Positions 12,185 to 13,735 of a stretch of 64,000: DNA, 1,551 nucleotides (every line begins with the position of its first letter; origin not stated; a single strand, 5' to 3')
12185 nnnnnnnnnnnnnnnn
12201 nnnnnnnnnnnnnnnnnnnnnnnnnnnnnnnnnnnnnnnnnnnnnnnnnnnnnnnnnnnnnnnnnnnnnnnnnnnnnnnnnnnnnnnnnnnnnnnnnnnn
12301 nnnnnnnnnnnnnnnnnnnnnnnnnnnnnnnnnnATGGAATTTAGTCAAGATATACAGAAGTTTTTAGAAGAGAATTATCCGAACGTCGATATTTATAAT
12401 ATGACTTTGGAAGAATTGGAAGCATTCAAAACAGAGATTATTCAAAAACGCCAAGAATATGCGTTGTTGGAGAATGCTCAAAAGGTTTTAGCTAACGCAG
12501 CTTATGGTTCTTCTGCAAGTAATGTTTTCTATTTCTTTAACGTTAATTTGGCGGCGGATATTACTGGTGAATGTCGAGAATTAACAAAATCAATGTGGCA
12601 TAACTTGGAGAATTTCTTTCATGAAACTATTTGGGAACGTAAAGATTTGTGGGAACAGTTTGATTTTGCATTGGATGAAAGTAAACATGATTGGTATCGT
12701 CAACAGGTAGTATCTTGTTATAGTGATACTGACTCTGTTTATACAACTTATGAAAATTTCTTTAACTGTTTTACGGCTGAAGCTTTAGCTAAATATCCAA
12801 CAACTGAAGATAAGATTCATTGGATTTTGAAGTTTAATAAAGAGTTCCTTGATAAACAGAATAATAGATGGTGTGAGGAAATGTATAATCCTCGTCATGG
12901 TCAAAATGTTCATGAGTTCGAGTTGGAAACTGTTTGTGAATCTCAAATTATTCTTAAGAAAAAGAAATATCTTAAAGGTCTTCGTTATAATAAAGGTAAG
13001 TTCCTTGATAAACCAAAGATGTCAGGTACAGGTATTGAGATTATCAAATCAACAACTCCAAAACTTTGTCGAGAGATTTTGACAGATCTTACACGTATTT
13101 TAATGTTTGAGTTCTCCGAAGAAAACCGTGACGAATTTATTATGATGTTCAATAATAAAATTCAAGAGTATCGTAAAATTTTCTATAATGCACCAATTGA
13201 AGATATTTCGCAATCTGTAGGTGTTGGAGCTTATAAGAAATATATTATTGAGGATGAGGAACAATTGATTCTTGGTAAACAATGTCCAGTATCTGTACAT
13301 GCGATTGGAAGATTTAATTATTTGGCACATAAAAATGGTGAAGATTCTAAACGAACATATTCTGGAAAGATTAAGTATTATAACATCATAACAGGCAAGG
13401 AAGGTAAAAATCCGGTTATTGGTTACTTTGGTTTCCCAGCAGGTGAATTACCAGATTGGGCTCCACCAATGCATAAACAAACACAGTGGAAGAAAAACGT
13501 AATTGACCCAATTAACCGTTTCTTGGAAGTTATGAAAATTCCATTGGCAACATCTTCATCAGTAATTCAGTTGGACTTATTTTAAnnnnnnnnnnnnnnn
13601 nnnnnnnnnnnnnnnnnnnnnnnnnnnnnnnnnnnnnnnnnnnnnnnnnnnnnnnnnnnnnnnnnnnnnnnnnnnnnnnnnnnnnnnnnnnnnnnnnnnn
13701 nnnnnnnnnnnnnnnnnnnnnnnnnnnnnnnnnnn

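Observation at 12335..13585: Family-B DNA polymerase present only as a C-terminal fragment (motifs B, C, KKRY) in a stand-alone ORF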

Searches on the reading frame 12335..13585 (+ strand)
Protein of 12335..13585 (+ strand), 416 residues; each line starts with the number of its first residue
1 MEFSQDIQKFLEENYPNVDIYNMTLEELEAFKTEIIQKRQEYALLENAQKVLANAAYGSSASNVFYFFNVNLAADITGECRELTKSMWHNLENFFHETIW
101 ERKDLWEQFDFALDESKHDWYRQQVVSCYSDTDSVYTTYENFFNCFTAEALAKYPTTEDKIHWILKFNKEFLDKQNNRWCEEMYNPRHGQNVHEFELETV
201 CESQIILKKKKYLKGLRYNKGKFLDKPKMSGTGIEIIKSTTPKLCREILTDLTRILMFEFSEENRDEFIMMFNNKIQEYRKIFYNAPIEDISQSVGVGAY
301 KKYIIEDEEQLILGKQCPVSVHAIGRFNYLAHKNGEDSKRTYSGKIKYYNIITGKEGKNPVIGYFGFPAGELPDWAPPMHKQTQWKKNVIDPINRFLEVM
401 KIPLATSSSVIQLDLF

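Call 4: search_protein_families(library=pfam, proteins=[window:12335-13585:+], max_evalue=0.1)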
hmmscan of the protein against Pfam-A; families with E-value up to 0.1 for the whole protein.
window:12335-13585:+ (416 aa): 1 family
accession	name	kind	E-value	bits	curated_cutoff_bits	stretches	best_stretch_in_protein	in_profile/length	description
PF00136.26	DNA_pol_B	-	8e-11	41.8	23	2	32-140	146-237/453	DNA polymerase family B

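Call 7: search_dna_similar(query=window:12335-13585:+, collection=phages, mode=protein, max_rows=40)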
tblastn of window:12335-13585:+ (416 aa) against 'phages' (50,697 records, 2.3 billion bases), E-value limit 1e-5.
Records with a match: 536; places in all: 536; records where one place covers at least 80% of the query: 463.
Best place of each record, by identity: <60% 536.
By first word of the organism name: Salmonella 160; Synechococcus 128; Klebsiella 44; Escherichia 29; Cyanophage 29; Vibrio 24; Dickeya 19; Stenotrophomonas 17; Prevotella 15; Prochlorococcus 10; and 20 more.
By host as written in the record: - 122; Synechococcus 34; Salmonella enterica 26; Klebsiella pneumoniae 19; Salmonella enterica subsp. enterica serovar Enteritidis PT1 17; Prevotella sp. 15; Salmonella enterica subsp. enterica serovar Typhimurium 14; Synechococcus sp. WH7803 14; and 126 more.
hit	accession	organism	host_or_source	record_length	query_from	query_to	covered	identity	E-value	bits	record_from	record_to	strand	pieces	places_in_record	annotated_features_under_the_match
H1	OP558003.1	Klebsiella phage vB_KpnS_MDA2066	Klebsiella pneumoniae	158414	22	400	91%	25.9%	2e-10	69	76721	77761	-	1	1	DNA polymerase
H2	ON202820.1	Klebsiella phage K751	Klebsiella pneumoniae ST258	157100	22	400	91%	25.9%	2e-10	69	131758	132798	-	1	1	DNA polymerase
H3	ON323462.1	Klebsiella phage T751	Klebsiella pneumoniae ST258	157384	22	400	91%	25.9%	2e-10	69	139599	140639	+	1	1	DNA polymerase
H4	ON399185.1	Klebsiella phage T765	Klebsiella pneumoniae ST258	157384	22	400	91%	25.9%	2e-10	69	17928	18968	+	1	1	DNA-directed DNA polymerase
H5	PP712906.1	Vibrio phage TCU-VP03-AIR1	Vibrio parahaemolyticus VP.10806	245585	6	414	98%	24.0%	1e-6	57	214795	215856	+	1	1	DNA polymerase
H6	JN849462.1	Vibrio phage phi-pp2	Vibrio parahaemolyticus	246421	6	414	98%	24.0%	1e-6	57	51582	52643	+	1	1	DNA polymerase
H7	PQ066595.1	Klebsiella phage phi1_175010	Klebsiella pneumoniae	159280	22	400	91%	25.6%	7e-10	67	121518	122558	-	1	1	DNA polymerase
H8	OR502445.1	Klebsiella phage KZag1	Klebsiella pneumoniae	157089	22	400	91%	25.6%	1e-9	67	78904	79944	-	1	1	record has no annotation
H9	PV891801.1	Klebsiella phage vB_KpnM-Bestiario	Klebsiella pneumoniae ARLG-4653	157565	22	400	91%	25.6%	1e-9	67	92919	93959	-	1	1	DNA polymerase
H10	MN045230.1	Klebsiella phage Magnus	Klebsiella pneumoniae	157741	22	400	91%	25.6%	1e-9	67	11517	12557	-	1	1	DNA polymerase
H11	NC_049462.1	Klebsiella phage Magnus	Klebsiella pneumoniae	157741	22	400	91%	25.6%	1e-9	67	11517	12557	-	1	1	DNA polymerase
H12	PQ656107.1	Klebsiella phage KP6F1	Klebsiella pneumoniae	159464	22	400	91%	25.6%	1e-9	67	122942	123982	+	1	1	DNA-directed DNA polymerase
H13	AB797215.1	Klebsiella phage 0507-KN2-1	-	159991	22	400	91%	25.6%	1e-9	67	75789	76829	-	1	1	DNA polymerase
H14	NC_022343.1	Klebsiella phage 0507-KN2-1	-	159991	22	400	91%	25.6%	1e-9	67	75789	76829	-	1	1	DNA polymerase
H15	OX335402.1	Klebsiella phage cp18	Sewage and Seine river water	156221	22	400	91%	25.6%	1e-9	67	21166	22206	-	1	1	record has no annotation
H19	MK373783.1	Escherichia phage vB_EcoM_KWBSE43-6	Escherichia coli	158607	22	400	91%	25.6%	1e-9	66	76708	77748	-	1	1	putative DNA polymerase subunit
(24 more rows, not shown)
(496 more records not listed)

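Call 8: find_homologous_proteins(query=window:12335-13582:+)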
Query window:12335-13582:+ (416 aa): 566 proteins with E <= 0.001 among 2984 candidates; the best 120 are listed.
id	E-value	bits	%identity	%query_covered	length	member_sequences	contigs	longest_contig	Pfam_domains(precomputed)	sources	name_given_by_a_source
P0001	1.4e-284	962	100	100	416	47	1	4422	PF00136.27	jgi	jgi:hypothetical protein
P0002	6.8e-246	834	85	100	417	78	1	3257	PF00136.27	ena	-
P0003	7.8e-242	821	84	100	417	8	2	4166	PF00136.27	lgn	-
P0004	1.6e-224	764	79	100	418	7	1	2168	PF00136.27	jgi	jgi:DNA polymerase elongation subunit (family B)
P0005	1.9e-217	740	98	79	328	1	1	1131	PF00136.27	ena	-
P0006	7.8e-198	676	70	100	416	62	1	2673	PF00136.27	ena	-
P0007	1.2e-197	675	71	100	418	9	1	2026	PF00136.27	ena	-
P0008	1.1e-195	669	70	100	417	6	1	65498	PF00136.27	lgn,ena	-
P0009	1.8e-195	668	70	100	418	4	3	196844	PF00136.27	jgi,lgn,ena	-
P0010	2.9e-195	667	69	100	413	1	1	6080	PF00136.27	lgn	-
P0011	3.5e-195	667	69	100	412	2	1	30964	PF00136.27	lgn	-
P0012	6.0e-195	666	69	100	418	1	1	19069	PF00136.27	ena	-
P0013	1.0e-194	666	69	100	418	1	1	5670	PF00136.27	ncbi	-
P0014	2.6e-194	664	68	100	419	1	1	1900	-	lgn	-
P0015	5.9e-194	663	70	99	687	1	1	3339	PF07722.20,PF00117.35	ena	-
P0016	9.1e-194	662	70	100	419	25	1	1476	PF00136.27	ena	-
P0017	3.5e-193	661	70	100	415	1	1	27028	PF00136.27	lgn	-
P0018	1.0e-192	659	68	100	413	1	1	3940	PF00136.27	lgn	-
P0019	9.0e-192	656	69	100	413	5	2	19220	PF00136.27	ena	-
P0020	1.4e-191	655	68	100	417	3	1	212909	PF00136.27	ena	-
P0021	2.2e-191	655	69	100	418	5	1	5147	PF00136.27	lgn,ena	-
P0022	6.1e-191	653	68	100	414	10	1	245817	PF00136.27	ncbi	-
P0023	2.3e-190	651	68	100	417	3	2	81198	PF00136.27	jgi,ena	-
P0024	2.6e-190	651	68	100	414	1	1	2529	PF00136.27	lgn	-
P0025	3.6e-190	651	68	100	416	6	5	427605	PF00136.27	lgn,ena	-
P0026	4.5e-190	650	68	100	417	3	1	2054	PF00136.27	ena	-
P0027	4.8e-190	650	66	74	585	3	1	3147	PF14890.12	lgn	-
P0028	5.9e-190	650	67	100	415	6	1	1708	PF00136.27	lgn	-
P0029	8.1e-190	649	68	100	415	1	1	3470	PF00136.27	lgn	-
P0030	8.7e-190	649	68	100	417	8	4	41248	PF00136.27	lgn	-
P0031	1.3e-189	649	67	100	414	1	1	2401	PF00136.27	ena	-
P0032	2.7e-189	648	68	100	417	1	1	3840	PF00136.27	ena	-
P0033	1.9e-188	645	67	100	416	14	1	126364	PF00136.27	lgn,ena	-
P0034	2.3e-188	645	68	100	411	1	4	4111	PF00136.27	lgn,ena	-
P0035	2.8e-188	644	66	100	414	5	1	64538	PF00136.27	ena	-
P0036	3.3e-188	644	68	100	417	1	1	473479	PF00136.27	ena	-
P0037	4.0e-188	644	67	100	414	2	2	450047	PF00136.27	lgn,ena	-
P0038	4.0e-188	644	67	100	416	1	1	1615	PF00136.27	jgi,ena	-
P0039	5.7e-188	643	68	100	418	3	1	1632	PF00136.27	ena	-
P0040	9.1e-188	643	67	100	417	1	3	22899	PF00136.27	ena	-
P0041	9.5e-188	643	67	100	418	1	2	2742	PF00136.27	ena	-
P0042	1.4e-187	642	66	100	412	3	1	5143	PF00136.27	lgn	-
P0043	2.2e-187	641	68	100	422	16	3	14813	PF00136.27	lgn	-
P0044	4.2e-187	641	67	100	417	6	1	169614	PF00136.27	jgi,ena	-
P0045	4.2e-187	641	67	100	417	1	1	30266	PF00136.27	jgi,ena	-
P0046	5.3e-187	640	68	100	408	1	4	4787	PF00136.27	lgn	-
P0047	6.7e-187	640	66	100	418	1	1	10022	PF00136.27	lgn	-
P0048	7.6e-187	640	66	100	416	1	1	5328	PF00136.27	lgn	-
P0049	1.1e-186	639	67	100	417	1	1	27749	PF00136.27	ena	-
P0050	1.4e-186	639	67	100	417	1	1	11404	PF00136.27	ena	-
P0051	2.0e-186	638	67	100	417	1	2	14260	PF00136.27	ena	-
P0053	6.7e-186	637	67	100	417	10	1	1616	PF00136.27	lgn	-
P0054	8.8e-186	636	68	100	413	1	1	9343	PF00136.27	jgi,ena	-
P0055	9.6e-186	636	66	100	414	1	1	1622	PF00136.27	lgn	-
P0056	1.1e-185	636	66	100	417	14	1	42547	PF00136.27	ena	-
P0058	4.1e-185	634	66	100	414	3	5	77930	PF00136.27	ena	-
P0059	1.1e-184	633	67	100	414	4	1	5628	PF00136.27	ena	-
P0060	1.4e-184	632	66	100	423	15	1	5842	PF00136.27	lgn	-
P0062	2.2e-184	632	67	100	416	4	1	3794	PF00136.27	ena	-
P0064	3.1e-184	631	65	100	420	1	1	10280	PF00136.27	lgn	-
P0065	4.1e-184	631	66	100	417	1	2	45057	PF00136.27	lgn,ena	-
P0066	4.2e-184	631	66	100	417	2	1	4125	PF00136.27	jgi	-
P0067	4.7e-184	630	66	100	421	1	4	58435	PF00136.27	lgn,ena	-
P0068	5.2e-184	630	67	100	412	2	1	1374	PF00136.27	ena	-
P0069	1.0e-183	629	67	100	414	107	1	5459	PF00136.27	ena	-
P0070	1.4e-183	629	66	100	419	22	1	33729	PF00136.27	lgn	-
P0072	1.7e-183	629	67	100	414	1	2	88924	PF00136.27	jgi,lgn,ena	-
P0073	2.2e-183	628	66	100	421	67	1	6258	PF00136.27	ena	-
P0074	3.1e-183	628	67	100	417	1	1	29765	PF00136.27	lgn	-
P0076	8.8e-183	626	66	100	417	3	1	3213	PF00136.27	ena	-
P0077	1.0e-182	626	65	100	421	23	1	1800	PF00136.27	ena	-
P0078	1.5e-182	625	64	100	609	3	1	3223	PF00136.27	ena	-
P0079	1.6e-182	625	65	100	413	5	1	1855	PF00136.27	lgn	-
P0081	3.1e-182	624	66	100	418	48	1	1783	PF00136.27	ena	-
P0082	3.7e-182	624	65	100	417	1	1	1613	PF00136.27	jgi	-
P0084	1.8e-181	622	67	100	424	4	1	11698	PF00136.27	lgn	-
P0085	6.0e-181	620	66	100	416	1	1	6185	PF00136.27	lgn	-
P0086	6.3e-181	620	64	100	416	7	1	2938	PF00136.27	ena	-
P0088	2.2e-180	618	64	100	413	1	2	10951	PF00136.27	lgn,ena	-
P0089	3.8e-180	618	66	100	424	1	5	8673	PF00136.27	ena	-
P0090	4.0e-180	618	66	100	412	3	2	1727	PF00136.27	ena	-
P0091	9.2e-180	616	64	100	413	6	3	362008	PF00136.27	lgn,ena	-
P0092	1.4e-179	616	66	100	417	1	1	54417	PF00136.27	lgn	-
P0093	2.4e-179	615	65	100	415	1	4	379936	PF00136.27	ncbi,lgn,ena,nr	ncbi:MAG: hypothetical protein J6D03_00575 [Clostridia bacterium]|nr:hypothetical protein [Clostridi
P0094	3.5e-179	614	64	100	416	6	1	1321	PF00136.27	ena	-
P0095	3.7e-179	614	65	100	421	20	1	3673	PF00136.27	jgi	jgi:hypothetical protein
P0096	4.6e-179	614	65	100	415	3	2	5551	PF00136.27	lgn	-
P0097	5.2e-179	614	65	100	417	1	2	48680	PF00136.27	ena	-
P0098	8.1e-179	613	63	100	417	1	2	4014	PF00136.27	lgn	-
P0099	9.5e-179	613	65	75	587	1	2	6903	PF14890.12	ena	-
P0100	1.5e-178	612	65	100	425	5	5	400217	-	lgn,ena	-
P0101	1.7e-178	612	61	75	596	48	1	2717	PF14890.12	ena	-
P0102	1.8e-178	612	62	100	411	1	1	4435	PF00136.27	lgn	-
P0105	2.1e-178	612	66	99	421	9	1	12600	PF00136.27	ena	-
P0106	4.5e-178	611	65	100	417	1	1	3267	PF00136.27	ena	-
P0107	4.7e-178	611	64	100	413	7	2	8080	PF00136.27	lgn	-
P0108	5.0e-178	611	63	100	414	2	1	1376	PF00136.27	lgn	-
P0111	8.6e-178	610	64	100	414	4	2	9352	PF00136.27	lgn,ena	-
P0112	1.4e-177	609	67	95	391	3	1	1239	PF00136.27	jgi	jgi:DNA polymerase elongation subunit (family B)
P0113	1.7e-177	609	62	78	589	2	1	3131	PF14890.12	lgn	-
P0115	4.6e-177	607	62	100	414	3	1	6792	PF00136.27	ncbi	-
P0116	1.7e-176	606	66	95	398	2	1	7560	PF00136.27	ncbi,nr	ncbi:hypothetical protein IKN40_06720, partial [bacterium]|nr:hypothetical protein [bacterium]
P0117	2.1e-176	605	64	100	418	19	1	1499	PF00136.27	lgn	-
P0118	1.5e-175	602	63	100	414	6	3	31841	PF00136.27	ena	-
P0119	2.4e-175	602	58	81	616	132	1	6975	PF14890.12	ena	-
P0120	6.0e-175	600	64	100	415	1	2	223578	PF00136.27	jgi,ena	-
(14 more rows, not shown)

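Call 9: get_annotated_region(hit=H19, flank=6000)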
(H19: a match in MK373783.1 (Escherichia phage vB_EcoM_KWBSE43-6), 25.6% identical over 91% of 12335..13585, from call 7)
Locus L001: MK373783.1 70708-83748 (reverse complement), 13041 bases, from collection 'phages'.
description: Escherichia phage vB_EcoM_KWBSE43-6, complete genome.
organism: Escherichia phage vB_EcoM_KWBSE43-6 (NCBI taxid 2508194)
taxonomy: Viruses; Duplodnaviria; Heunggongvirae; Uroviricota; Caudoviricetes; Ackermannviridae; Taipeivirus; Taipeivirus KWBSE436
host: Escherichia coli; source: sewage; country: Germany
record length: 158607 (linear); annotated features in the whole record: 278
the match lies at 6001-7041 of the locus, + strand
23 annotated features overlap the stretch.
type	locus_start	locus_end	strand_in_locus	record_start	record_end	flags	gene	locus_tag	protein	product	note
CDS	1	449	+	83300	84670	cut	-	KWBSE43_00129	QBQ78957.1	hypothetical protein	similar to hypothetical protein CPT_Menlow_026 [Klebsiella phage Menlow]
CDS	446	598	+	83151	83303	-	-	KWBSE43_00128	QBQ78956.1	hypothetical protein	similar to hypothetical protein CPT_Menlow_025 [Klebsiella phage Menlow]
regulatory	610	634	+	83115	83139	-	-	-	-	terminator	putative transcriptional terminator, -11.10, determined with ARNOLD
CDS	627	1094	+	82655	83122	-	-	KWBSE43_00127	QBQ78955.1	hypothetical protein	similar to unnamed protein product [Salmonella phage SFP10]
CDS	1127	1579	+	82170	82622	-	-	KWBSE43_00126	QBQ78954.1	hypothetical protein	similar to hypothetical protein [Klebsiella phage 0507-KN2-1]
regulatory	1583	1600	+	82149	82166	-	-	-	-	terminator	putative transcriptional terminator, -15.80, determined with ARNOLD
CDS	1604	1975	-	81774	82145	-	-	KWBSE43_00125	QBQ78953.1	hypothetical protein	similar to hypothetical protein [Escherichia phage PhaxI]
CDS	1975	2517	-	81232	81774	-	-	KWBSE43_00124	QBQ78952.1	hypothetical protein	similar to hypothetical protein [Serratia phage vB_Sru_IME250]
CDS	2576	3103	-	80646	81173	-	-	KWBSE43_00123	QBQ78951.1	hypothetical protein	similar to hypothetical protein kps110_101 [Klebsiella virus vB_KpnM_KpS110]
CDS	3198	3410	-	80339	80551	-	-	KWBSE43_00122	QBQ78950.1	hypothetical protein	similar to hypothetical protein CPT_Menlow_020 [Klebsiella phage Menlow]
regulatory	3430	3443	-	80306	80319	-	-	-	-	terminator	putative transcriptional terminator, -13.90, determined with ARNOLD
CDS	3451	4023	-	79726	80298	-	-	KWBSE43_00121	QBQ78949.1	hypothetical protein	similar to hypothetical protein [Klebsiella phage 0507-KN2-1]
CDS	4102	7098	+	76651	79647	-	-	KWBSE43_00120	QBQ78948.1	putative DNA polymerase subunit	similar to DNA polymerase [Klebsiella phage Menlow], conserved domain PolB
CDS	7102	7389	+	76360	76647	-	-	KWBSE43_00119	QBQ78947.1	hypothetical protein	-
CDS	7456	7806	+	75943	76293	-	-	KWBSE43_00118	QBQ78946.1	hypothetical protein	similar to hypothetical protein [Klebsiella phage 0507-KN2-1]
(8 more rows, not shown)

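Call 10: get_annotated_region(hit=H6, flank=4000)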
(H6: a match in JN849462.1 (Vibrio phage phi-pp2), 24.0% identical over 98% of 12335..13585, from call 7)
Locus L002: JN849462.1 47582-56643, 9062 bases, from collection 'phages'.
description: Vibriophage phi-pp2, complete genome.
organism: Vibrio phage phi-pp2 (NCBI taxid 1204514)
taxonomy: Viruses; Duplodnaviria; Heunggongvirae; Uroviricota; Caudoviricetes; Straboviridae; Schizotequatrovirus; Schizotequatrovirus KVP40
host: Vibrio parahaemolyticus; source: -; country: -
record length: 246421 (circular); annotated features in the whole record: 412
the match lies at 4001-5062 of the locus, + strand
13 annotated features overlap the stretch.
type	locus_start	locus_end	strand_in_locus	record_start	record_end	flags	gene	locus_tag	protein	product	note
CDS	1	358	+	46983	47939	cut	-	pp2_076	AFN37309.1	replication factor C small subunit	gp44; DNA polymerase accessory protein; phage DNA polymerase clamp loader subunit; forms complex with gp62 to load gp45 ...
CDS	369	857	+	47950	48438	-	-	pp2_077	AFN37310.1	clamp loader subunit DNA polymerase accessory protein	gp62; in a complex of 4:1 with gp44; similar to SP:Q01743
CDS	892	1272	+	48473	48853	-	regA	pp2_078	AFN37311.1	translational repressor of early genes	regulates translation of mRNAs for DNA replication proteins and other early gene products; RegA; binds mRNA and ...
CDS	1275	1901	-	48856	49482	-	-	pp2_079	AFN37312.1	homing endonuclease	MobE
CDS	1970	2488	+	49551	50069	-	-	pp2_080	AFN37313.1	hypothetical protein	-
CDS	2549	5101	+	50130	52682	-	-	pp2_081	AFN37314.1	DNA polymerase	gp43; possesses DNA synthesis, 3' to 5' exonuclease (ssDNA), dNTP binding, and DNA binding activities; belongs to the ...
CDS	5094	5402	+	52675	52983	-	-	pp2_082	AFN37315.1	hypothetical protein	-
CDS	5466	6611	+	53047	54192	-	rnlA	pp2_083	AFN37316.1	tail fiber attachment and RNA ligase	RnlA; tail fiber attachment and RNA ligase for repair of tRNA in restrictive hosts, in conjunction with PseT; RNA ...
CDS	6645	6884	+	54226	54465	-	-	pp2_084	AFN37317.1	hypothetical protein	-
CDS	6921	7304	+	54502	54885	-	-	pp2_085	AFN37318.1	hypothetical protein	-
CDS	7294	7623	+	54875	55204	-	-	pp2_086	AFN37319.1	hypothetical protein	-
CDS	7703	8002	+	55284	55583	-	-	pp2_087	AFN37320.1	hypothetical protein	-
CDS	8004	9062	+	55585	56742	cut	pseT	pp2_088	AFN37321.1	PseT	3'-phosphatase, 5'-polynucleotide kinase, T4-like phage PseT; T4 GC1648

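Call 15: find_related_loci(query=window:12335-13582:+, collection=viral_contigs, flank=10000)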
Query window:12335-13582:+ (416 aa) in viral_contigs; peptide patterns used: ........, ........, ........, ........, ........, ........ (x = any residue, [..] = any of these).
8 stretches matched a pattern; 7 encode a relative of the query (tblastn E <= 1e-3); 7 distinct loci.
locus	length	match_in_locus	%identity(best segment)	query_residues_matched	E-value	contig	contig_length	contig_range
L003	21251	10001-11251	67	1-416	0e+0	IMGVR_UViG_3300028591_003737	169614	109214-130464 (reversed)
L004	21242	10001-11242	66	1-416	0e+0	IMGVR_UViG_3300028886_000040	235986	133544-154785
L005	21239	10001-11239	63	1-415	3e-180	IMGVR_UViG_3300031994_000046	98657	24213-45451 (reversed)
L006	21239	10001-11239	63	1-415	5e-180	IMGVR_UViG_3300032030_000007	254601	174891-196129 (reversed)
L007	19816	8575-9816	64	1-416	1e-175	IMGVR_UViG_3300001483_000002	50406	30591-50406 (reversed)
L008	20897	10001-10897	62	109-416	2e-122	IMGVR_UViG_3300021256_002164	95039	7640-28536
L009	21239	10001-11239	63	1-415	5e-180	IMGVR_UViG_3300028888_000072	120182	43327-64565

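Call 23: find_related_loci(query=A2, collection=viral_contigs, flank=10000)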
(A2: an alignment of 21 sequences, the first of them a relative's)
Query A2 (416 aa) in viral_contigs; peptide patterns used: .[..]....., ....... (x = any residue, [..] = any of these).
89 stretches matched a pattern; 32 encode a relative of the query (tblastn E <= 1e-3); 31 distinct loci.
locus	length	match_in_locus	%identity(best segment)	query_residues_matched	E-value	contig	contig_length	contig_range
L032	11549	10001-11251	68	1-416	0e+0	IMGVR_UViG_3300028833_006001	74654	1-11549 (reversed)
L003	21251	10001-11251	68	1-416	0e+0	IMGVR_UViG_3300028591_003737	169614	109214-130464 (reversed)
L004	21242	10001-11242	66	1-416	0e+0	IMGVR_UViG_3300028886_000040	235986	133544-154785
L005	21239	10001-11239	63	1-415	3e-179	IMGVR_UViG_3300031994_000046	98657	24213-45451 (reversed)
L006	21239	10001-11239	63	1-415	5e-179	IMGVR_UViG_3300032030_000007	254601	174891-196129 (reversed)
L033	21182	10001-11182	67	19-416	3e-177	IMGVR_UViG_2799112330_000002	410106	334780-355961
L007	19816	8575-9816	64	1-416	2e-174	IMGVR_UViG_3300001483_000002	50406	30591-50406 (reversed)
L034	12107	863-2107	58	1-416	2e-168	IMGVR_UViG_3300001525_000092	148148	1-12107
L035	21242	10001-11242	56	3-416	1e-158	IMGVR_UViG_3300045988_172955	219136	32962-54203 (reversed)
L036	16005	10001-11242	55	3-416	4e-158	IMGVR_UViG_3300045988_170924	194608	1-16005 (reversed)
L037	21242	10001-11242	55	3-416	6e-156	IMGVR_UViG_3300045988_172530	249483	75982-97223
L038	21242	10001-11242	55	3-416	4e-156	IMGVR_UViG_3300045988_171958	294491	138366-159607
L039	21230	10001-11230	54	1-416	1e-145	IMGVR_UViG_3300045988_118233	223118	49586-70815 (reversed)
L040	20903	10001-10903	62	107-416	4e-128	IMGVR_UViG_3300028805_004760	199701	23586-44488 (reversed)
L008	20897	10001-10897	62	109-416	8e-121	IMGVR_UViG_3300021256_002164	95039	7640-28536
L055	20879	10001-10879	27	97-403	6e-23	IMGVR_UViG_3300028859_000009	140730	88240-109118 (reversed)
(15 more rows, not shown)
